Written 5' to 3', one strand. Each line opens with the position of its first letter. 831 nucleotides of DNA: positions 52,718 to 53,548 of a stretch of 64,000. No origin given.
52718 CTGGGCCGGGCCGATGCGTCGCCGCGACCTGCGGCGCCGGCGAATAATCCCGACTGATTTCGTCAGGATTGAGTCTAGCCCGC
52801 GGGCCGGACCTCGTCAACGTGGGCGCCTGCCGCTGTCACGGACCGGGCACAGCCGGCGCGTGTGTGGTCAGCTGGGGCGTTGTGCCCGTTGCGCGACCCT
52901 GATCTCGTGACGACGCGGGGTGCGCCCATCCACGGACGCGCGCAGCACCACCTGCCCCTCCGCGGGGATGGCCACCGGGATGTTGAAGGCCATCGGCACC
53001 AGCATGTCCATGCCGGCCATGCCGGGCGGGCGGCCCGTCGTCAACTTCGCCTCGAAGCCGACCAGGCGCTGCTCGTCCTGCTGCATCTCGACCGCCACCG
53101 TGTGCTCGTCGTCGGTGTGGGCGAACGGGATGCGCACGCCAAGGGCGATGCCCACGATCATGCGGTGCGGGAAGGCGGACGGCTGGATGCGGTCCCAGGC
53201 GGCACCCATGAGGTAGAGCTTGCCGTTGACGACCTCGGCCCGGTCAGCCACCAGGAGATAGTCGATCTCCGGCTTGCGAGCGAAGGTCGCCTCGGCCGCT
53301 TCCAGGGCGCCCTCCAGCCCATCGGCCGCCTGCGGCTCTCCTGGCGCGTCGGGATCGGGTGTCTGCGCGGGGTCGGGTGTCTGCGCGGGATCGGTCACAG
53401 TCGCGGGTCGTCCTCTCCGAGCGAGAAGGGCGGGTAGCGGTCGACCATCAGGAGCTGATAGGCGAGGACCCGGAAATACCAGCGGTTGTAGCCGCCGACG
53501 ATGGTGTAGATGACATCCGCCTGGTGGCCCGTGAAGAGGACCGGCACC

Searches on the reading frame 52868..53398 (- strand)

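Call 28: search_protein_families(library=pfam, proteins=[window:52868-53398:-], max_evalue=0.001)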
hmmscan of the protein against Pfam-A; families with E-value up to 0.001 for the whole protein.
window:52868-53398:- (176 aa): 1 family
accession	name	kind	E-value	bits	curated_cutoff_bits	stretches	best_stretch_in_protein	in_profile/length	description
PF22091.2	DUF6941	-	5.9e-15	56.2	27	1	47-168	2-124/125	Family of unknown function (DUF6941)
